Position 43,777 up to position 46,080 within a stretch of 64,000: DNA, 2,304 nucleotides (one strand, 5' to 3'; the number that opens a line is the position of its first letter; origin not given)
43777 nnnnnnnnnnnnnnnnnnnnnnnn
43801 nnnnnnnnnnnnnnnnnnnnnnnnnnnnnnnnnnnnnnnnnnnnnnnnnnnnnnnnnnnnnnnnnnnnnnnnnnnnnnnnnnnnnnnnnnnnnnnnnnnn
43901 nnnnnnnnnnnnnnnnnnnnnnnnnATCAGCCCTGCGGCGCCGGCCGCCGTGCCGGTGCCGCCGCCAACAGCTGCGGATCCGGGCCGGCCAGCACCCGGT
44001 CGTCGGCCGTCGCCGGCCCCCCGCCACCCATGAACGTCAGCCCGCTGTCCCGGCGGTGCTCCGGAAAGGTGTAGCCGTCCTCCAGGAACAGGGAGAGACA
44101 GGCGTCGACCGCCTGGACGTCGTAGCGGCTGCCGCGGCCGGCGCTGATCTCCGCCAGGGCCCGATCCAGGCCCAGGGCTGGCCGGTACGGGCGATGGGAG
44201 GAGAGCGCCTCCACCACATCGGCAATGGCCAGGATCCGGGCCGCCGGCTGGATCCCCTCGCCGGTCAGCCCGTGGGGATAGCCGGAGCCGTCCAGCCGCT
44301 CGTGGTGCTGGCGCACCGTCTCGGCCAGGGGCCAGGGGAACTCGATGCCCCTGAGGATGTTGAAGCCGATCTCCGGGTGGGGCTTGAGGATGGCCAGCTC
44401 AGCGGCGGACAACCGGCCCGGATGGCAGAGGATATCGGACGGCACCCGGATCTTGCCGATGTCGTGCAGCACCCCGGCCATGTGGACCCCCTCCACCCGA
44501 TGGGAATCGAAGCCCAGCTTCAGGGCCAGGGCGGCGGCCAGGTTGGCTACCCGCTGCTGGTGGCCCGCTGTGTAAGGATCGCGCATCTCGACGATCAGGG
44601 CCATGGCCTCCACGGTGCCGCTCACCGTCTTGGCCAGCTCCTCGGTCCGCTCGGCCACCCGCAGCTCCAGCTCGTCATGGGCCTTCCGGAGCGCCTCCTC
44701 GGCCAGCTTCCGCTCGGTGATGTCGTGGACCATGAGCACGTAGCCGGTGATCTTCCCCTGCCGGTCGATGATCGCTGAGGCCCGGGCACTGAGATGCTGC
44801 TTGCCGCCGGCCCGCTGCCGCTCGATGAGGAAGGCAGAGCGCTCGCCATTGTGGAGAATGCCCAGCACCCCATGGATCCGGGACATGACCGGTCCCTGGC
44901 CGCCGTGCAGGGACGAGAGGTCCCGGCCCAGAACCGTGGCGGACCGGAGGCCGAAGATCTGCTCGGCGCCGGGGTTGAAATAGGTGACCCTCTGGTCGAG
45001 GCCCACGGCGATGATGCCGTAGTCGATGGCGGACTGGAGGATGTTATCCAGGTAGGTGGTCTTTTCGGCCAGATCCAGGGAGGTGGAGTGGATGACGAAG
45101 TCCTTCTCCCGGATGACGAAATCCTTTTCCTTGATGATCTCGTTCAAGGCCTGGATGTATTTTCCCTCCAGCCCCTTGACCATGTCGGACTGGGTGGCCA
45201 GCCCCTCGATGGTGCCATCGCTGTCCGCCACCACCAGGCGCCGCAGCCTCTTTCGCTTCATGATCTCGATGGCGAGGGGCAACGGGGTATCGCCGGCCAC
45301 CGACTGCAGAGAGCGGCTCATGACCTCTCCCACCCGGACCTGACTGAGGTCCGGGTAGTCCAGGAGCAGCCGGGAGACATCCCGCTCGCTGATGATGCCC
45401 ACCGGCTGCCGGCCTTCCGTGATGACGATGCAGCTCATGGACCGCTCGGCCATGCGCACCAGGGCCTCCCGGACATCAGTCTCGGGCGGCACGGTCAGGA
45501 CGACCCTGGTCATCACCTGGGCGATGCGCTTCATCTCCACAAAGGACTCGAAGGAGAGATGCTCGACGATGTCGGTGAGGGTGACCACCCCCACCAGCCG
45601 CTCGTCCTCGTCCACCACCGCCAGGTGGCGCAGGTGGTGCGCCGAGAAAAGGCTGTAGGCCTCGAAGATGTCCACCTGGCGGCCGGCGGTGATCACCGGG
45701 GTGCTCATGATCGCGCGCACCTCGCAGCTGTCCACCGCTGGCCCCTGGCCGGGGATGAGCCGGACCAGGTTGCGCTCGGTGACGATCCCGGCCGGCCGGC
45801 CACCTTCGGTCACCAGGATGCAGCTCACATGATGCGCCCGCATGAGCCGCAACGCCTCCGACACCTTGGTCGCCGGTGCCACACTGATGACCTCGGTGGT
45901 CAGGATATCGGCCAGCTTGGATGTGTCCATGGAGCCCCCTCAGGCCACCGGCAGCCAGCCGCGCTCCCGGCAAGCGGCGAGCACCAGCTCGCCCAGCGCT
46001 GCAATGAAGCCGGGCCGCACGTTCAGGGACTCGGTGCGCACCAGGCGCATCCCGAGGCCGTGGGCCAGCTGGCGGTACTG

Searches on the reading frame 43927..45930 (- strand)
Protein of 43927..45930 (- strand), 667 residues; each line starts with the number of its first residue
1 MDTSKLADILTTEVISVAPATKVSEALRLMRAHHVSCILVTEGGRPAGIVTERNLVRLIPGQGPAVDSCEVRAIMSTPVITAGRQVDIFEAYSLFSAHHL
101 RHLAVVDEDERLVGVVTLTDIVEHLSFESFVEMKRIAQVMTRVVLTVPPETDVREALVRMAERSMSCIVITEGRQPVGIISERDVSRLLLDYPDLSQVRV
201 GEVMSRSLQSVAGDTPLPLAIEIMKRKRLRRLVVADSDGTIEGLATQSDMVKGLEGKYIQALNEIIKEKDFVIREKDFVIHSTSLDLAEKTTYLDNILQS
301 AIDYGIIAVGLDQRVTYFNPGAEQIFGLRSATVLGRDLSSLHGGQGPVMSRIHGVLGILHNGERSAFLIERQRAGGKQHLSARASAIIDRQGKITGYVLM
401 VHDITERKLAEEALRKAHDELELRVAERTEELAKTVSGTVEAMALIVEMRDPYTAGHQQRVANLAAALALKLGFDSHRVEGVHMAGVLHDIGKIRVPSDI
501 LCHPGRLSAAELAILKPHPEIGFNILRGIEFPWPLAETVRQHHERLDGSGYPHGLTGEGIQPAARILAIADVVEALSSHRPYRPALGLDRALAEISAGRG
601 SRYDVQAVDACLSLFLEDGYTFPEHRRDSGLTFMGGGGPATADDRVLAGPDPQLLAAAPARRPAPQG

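Call 96: search_protein_families(library=pfam, proteins=[window:43927-45930:-], max_evalue=0.001)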
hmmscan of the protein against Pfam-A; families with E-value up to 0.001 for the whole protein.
window:43927-45930:- (667 aa): 9 families
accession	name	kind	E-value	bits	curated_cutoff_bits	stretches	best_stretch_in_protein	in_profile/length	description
PF00571.33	CBS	-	1.4e-52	176.2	24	4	71-125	1-55/57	CBS domain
PF13487.12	HD_5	-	6.8e-39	133.8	27.2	1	443-605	3-168/170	HD domain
PF01966.28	HD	-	2.3e-17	63.8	22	1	455-575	2-115/116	HD domain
PF08448.16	PAS_4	-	4.8e-13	49.7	23.1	1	304-408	6-109/110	PAS fold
PF00989.32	PAS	-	8e-11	42.4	22.6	1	294-404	3-113/113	PAS fold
PF13426.13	PAS_9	-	3e-09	37.5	27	1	307-406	5-103/103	PAS domain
PF13596.12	PAS_10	-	1.8e-08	35.4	22.1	1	295-405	2-106/106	PAS domain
PF08668.18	HDOD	-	0.00012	22.1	22.9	0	455-544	96-195/196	HDOD domain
PF13188.13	PAS_8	-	0.00093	19.5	21.8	0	301-339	9-44/65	PAS domain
